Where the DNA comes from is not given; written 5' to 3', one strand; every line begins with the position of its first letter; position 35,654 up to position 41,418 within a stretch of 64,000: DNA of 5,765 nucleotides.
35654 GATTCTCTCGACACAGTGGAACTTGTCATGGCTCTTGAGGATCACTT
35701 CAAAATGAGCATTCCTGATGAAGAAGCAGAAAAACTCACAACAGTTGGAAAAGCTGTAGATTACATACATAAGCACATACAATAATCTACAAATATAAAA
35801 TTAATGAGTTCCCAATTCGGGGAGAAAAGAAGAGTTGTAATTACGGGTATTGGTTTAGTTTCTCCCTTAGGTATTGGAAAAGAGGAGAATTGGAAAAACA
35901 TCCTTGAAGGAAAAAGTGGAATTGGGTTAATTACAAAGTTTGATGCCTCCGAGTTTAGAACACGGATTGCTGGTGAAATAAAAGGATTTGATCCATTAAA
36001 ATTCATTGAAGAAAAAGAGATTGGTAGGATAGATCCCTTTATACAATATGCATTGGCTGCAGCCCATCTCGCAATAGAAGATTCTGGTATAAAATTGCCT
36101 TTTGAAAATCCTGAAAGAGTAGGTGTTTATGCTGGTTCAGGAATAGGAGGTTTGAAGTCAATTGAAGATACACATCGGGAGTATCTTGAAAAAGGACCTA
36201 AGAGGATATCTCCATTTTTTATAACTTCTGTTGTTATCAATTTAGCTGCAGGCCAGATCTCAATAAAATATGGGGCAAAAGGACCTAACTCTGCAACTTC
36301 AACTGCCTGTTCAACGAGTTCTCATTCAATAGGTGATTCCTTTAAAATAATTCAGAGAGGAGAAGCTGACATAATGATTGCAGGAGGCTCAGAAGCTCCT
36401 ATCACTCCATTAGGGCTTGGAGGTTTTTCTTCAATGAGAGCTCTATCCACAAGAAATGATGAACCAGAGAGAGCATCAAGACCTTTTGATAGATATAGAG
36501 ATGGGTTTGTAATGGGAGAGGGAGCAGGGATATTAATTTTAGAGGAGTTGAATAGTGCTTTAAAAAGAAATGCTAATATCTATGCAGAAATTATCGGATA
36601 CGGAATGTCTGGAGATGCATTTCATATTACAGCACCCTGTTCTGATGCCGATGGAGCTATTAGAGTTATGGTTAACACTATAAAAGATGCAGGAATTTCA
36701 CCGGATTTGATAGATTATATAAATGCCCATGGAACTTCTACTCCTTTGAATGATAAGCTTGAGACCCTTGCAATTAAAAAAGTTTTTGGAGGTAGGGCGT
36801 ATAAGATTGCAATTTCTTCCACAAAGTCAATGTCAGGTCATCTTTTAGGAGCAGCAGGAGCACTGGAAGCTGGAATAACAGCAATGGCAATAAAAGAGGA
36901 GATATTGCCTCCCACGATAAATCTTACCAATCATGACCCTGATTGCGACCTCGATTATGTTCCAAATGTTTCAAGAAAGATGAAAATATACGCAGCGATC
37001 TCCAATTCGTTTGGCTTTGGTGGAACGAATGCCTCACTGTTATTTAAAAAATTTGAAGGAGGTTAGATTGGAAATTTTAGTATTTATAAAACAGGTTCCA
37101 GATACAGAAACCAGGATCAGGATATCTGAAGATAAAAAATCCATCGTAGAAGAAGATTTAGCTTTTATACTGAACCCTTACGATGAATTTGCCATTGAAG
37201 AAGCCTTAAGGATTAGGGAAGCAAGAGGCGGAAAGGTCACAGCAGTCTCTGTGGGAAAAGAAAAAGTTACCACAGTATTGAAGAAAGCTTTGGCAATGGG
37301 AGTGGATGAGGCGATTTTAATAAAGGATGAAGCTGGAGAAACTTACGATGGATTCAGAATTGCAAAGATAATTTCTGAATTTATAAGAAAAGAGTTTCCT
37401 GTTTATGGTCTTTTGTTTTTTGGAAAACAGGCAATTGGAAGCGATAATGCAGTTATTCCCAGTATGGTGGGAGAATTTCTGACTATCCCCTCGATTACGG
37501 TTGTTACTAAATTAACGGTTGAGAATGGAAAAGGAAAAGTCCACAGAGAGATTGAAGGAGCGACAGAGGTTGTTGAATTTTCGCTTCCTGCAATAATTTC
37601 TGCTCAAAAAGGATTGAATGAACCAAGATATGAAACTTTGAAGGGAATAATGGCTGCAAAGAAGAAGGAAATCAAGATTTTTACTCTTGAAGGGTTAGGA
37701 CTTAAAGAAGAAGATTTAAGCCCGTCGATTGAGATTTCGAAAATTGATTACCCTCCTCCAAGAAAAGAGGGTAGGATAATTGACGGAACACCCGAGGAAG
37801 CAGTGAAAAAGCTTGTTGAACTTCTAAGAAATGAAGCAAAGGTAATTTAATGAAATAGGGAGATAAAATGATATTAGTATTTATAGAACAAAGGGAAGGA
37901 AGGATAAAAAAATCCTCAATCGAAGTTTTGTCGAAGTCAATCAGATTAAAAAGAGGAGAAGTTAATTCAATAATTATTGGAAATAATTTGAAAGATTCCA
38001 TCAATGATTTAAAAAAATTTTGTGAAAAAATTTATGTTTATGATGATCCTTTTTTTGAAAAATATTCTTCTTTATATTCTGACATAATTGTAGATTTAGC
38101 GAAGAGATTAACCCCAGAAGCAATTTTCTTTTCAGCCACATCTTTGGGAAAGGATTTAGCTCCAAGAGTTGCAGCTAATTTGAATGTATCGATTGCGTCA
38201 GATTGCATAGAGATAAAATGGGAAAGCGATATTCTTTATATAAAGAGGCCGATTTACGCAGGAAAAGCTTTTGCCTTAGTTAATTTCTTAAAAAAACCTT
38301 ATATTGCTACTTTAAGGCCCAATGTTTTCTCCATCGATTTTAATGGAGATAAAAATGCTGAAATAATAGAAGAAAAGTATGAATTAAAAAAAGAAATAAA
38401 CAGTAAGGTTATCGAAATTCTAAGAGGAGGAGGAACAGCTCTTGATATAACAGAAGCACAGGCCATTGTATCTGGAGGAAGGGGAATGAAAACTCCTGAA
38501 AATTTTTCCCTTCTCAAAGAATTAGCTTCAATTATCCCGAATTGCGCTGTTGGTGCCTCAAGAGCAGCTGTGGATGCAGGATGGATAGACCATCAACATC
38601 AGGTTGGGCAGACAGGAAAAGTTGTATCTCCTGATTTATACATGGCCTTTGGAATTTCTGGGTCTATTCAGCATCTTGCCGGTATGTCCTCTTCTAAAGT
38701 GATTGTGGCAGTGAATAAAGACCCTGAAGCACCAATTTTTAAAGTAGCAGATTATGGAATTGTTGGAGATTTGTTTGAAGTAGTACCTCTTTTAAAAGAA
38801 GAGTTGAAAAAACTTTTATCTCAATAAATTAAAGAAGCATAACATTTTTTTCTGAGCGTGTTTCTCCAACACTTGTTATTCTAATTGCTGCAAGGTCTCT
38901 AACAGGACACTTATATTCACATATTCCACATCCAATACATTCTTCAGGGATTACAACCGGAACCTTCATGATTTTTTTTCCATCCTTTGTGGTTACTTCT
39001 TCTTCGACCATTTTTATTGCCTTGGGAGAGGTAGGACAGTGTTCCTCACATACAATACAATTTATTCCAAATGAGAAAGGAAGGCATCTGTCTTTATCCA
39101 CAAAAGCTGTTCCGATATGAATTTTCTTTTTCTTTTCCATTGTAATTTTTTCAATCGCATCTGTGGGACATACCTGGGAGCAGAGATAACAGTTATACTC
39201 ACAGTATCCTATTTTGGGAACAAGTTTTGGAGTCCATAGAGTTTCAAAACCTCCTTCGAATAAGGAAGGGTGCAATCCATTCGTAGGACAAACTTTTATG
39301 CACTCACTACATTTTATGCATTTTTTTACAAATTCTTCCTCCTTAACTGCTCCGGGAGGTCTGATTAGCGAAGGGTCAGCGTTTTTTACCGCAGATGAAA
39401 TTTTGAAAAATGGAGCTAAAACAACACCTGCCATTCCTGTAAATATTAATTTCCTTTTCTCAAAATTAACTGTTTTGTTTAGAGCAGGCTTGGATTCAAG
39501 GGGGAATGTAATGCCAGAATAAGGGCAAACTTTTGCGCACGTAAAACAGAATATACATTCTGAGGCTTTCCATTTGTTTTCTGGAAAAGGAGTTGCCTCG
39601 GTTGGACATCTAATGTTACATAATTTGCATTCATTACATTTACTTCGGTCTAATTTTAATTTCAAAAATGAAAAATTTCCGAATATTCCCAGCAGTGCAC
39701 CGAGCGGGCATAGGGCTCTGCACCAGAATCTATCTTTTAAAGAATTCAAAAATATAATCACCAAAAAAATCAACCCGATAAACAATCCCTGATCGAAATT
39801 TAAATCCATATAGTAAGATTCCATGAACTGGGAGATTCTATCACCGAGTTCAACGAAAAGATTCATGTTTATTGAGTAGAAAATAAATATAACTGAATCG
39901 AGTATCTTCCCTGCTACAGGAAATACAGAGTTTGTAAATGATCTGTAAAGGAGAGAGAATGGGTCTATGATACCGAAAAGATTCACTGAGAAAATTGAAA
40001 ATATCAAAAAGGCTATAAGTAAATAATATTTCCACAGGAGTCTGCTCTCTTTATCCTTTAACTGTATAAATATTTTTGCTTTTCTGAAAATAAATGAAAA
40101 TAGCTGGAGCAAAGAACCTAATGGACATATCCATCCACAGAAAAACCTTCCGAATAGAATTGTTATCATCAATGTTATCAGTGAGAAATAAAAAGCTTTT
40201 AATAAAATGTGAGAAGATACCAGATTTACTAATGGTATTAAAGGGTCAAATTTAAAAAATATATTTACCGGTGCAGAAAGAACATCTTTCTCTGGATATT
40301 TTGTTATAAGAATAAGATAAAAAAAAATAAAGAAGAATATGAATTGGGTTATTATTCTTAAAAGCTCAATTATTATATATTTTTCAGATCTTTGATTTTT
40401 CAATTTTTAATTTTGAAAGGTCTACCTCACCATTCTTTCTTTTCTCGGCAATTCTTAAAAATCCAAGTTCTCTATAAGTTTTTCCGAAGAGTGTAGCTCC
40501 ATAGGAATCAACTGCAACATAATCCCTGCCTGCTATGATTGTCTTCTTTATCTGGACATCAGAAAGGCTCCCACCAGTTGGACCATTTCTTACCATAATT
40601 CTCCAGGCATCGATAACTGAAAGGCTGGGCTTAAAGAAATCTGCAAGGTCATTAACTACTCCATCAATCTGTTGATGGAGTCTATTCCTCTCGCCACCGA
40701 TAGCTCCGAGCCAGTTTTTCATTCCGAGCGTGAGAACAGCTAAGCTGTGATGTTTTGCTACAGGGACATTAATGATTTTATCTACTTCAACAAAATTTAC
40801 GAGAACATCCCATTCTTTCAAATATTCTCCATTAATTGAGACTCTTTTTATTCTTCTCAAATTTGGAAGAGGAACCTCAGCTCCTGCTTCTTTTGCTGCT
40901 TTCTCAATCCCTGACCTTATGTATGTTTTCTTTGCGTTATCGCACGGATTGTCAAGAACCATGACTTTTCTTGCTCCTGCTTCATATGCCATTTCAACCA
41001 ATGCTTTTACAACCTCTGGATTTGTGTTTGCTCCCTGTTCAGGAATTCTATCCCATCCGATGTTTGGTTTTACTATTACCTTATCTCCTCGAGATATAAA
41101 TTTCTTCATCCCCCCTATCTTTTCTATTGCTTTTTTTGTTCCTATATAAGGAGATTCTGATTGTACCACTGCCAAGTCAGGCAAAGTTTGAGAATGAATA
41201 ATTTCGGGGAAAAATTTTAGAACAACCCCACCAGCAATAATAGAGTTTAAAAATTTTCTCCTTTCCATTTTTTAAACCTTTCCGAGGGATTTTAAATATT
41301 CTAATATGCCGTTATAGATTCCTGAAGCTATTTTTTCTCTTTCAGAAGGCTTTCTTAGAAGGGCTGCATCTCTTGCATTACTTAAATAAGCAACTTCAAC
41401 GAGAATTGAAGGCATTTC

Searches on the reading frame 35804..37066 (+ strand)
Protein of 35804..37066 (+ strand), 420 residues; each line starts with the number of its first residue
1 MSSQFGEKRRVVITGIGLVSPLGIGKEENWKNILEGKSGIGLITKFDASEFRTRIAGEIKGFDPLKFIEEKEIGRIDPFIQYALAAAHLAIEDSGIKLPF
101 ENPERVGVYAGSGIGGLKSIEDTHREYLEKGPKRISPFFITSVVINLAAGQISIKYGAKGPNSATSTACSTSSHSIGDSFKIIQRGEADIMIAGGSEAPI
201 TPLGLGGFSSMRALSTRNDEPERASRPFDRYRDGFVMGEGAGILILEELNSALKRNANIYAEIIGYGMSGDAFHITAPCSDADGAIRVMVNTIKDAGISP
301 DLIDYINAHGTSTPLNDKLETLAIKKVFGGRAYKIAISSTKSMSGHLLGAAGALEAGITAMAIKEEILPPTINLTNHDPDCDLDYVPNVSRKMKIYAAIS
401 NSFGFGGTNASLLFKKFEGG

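Call 79: search_protein_families(library=pfam, max_evalue=0.00001, proteins=[window:35804-37066:+])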
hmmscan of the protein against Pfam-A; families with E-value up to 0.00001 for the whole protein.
window:35804-37066:+ (420 aa): 2 families
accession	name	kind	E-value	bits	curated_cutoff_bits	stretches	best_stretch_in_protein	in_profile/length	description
PF00109.32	ketoacyl-synt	-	1.5e-63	215.2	20.8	1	9-251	2-251/252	Beta-ketoacyl synthase, N-terminal domain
PF02801.28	Ketoacyl-synt_C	-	3.6e-36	124.2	20.8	1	260-374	1-118/119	Beta-ketoacyl synthase, C-terminal domain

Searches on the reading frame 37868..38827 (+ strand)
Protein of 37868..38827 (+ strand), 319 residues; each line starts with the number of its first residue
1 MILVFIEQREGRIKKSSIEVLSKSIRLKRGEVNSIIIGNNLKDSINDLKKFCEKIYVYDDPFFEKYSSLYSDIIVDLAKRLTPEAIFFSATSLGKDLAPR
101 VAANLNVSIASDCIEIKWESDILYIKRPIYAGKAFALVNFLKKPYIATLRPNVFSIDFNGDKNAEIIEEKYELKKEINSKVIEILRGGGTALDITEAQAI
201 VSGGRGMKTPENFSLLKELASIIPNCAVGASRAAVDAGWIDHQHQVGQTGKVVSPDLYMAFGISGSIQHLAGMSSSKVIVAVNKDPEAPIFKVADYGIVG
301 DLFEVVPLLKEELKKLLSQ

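Call 79: search_protein_families(library=pfam, max_evalue=0.00001, proteins=[window:37868-38827:+])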
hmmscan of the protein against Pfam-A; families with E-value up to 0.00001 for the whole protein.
window:37868-38827:+ (319 aa): 2 families
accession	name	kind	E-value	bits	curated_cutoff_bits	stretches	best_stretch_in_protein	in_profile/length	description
PF00766.25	ETF_alpha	-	1.1e-34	118.7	27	1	193-274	1-81/81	Electron transfer flavoprotein FAD-binding domain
PF01012.27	ETF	-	2.4e-33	115.9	26.7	1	2-168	1-175/181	Electron transfer flavoprotein domain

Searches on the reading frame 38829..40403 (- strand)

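Call 69: search_protein_families(library=pfam, max_evalue=0.01, proteins=[window:38829-40403:-])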
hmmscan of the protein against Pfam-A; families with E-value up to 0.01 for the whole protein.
window:38829-40403:- (524 aa): 13 families
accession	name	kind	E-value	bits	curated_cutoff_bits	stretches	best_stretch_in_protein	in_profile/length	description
PF12838.12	Fer4_7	-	4.6e-19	69.1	27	4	361-416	1-52/52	4Fe-4S dicluster domain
PF00037.32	Fer4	-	1.9e-17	62.7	21.1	4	482-501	1-20/24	4Fe-4S binding domain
PF13237.11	Fer4_10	-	3.5e-15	56.1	25.5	3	249-294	2-53/53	4Fe-4S dicluster domain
PF13187.11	Fer4_9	-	3.4e-13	49.8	27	3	361-417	1-52/52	4Fe-4S dicluster domain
PF14697.11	Fer4_21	-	6.7e-13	49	35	2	433-503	1-55/59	4Fe-4S dicluster domain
PF12801.12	Fer4_5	-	1.2e-12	48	22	2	74-108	9-43/48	4Fe-4S binding domain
PF12837.12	Fer4_6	-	3.1e-11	43.1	25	2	361-375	8-22/24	4Fe-4S binding domain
PF13484.11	Fer4_16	-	3.7e-11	44.1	30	1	361-379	1-19/66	4Fe-4S double cluster binding domain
PF13183.11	Fer4_8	-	3.9e-08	34.1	27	1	280-375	2-67/68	4Fe-4S dicluster domain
PF12797.12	Fer4_2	-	1.4e-06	28.3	24.5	1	481-501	2-22/22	4Fe-4S binding domain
PF13534.11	Fer4_17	-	2.2e-06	28.5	22.2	0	352-374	36-58/61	4Fe-4S dicluster domain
PF25160.1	LdpA_Fe-S-bd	-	3.4e-06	27.2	27.6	0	452-506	9-45/49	LdpA Fe-S cluster-binding domain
PF12798.12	Fer4_3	-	4.6e-06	27.5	27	0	283-295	1-13/15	4Fe-4S binding domain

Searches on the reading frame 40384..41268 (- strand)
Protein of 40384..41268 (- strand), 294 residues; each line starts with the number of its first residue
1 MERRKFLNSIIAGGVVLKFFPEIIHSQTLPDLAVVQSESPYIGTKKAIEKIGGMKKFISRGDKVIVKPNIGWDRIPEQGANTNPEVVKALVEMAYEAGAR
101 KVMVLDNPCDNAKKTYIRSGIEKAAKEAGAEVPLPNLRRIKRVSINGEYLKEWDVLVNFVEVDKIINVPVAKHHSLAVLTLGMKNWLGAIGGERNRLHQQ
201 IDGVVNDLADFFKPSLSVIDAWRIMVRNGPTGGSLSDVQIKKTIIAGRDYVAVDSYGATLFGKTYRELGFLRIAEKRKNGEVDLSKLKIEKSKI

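Call 69: search_protein_families(library=pfam, max_evalue=0.01, proteins=[window:40384-41268:-])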
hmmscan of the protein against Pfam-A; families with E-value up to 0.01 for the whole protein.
window:40384-41268:- (294 aa): 1 family
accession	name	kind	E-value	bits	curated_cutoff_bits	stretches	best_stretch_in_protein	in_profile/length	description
PF04015.17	DUF362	-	3.3e-49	168.1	24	1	64-258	1-199/200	Domain of unknown function (DUF362)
